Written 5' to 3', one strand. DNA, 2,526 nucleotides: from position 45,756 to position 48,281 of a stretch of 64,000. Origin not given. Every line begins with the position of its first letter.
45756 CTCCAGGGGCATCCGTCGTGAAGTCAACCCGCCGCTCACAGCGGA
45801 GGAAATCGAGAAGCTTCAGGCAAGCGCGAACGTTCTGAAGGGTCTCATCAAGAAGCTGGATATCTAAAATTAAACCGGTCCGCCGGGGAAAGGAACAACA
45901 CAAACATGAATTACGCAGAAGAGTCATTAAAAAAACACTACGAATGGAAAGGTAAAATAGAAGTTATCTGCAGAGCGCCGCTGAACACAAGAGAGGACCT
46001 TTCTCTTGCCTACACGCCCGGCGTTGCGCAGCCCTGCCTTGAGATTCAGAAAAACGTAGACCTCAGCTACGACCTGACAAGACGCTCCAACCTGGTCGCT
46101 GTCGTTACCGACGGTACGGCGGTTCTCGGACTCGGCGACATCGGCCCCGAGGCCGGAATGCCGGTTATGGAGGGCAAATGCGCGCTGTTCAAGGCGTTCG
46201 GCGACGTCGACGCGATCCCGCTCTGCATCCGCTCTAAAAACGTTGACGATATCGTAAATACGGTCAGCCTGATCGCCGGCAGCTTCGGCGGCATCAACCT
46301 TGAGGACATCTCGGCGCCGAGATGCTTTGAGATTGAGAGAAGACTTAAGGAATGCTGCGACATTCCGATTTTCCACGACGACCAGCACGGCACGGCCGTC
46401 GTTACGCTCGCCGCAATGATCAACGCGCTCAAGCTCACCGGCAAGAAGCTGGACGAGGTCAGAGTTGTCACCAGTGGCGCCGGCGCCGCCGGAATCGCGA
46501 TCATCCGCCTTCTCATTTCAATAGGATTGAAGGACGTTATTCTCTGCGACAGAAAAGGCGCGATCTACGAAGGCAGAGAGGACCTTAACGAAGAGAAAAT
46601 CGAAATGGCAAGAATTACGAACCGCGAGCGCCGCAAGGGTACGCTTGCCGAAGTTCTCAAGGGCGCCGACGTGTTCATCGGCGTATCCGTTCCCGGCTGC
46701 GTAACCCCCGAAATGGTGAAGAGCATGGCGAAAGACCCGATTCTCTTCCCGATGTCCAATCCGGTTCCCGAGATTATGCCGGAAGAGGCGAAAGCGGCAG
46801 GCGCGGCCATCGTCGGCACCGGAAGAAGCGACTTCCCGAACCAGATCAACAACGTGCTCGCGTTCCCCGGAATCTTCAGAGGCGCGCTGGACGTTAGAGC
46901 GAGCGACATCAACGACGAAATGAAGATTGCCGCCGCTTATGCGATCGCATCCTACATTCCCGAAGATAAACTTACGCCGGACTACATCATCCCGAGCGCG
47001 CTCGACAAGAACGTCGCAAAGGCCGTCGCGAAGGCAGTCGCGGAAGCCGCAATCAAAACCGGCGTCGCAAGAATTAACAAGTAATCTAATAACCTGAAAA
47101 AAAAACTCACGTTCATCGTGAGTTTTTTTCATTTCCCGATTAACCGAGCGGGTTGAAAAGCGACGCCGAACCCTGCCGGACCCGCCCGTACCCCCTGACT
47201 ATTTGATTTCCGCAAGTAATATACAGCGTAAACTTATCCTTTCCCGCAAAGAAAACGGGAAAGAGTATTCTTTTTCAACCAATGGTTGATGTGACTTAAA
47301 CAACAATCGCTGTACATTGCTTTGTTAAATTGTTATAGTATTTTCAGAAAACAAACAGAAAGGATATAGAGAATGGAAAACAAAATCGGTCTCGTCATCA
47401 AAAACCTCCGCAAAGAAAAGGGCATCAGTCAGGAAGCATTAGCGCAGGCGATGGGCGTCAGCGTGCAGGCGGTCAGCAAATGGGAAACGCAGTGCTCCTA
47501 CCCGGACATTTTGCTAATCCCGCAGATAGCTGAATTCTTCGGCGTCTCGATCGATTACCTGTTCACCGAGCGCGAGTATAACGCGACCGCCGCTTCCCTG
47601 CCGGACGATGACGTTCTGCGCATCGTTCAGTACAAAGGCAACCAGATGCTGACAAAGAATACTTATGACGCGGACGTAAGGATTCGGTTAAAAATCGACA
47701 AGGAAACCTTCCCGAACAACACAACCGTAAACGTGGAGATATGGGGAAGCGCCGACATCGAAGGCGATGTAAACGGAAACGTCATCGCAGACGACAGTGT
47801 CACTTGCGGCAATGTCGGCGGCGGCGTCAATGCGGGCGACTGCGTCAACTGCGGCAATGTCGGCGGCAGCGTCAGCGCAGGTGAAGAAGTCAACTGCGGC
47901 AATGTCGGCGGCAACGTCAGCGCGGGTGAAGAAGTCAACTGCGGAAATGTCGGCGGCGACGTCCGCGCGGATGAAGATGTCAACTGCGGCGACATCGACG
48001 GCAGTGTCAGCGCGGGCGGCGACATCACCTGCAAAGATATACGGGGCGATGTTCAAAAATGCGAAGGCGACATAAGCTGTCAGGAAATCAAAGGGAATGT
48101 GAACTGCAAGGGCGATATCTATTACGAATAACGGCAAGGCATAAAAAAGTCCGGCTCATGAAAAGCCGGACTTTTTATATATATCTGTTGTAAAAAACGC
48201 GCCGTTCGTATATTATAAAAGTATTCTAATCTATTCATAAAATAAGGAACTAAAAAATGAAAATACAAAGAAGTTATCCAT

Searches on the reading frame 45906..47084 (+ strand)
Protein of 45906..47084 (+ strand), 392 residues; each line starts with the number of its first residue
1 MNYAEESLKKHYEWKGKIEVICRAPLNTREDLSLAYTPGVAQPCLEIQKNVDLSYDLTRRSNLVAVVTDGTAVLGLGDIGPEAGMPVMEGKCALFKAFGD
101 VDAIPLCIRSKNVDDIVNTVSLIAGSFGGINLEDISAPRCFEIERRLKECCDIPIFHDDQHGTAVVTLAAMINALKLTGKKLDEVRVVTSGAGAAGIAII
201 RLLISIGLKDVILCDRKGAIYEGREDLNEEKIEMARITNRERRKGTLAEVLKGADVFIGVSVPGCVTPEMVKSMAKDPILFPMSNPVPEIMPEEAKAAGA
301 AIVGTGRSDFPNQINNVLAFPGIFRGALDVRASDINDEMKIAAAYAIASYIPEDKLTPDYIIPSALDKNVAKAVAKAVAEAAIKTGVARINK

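Call 53: search_protein_families(library=pfam, proteins=[window:45906-47084:+], max_evalue=0.00001)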
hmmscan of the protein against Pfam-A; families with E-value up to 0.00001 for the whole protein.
window:45906-47084:+ (392 aa): 3 families
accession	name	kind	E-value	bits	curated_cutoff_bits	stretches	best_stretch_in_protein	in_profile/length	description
PF00390.24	malic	-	5.4e-31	108.3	23.1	1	16-148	2-182/182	Malic enzyme, N-terminal domain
PF03949.21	Malic_M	-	3.5e-30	105.6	23.5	1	162-383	3-258/258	Malic enzyme, NAD binding domain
PF00208.27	ELFV_dehydrog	-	4.8e-06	26.9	23.4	0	166-250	16-92/241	Glutamate/Leucine/Phenylalanine/Valine dehydrogenase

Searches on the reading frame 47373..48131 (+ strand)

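Call 53: search_protein_families(library=pfam, proteins=[window:47373-48131:+], max_evalue=0.00001)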
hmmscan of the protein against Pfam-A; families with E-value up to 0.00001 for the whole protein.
window:47373-48131:+ (252 aa): 3 families
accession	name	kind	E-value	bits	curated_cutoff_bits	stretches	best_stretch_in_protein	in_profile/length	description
PF01381.28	HTH_3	-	1.2e-14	54.5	23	1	9-63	1-55/55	Helix-turn-helix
PF12844.13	HTH_19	-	1.3e-07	31.8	30.2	1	9-65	4-60/64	Helix-turn-helix domain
PF13560.12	HTH_31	-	2e-06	28.4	27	1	6-59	3-57/64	Helix-turn-helix domain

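Call 75: search_protein_families(library=ncbifam, proteins=[window:47373-48131:+], max_evalue=0.00001)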
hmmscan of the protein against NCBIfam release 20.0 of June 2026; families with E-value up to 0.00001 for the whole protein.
window:47373-48131:+ (252 aa): 4 families
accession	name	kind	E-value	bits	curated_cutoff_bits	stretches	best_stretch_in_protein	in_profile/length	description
NF041951.1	phage_RstR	subfamily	4e-14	52.8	80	1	8-72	6-70/108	RstR family transcriptional repressor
NF052239.1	antitox_spr1629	equivalog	4e-09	36.1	335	1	5-71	3-69/377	spr1629 family repressor/antitoxin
TIGR03070.1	couple_hipB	subfamily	1.2e-07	31.6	71.65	1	4-57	2-55/58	type II toxin-antitoxin system Y4mF family antitoxin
TIGR03830.1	CxxCG_CxxCG_HTH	subfamily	2.7e-06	27.2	61.8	1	8-40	69-101/127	type II TA system antitoxin MqsA family protein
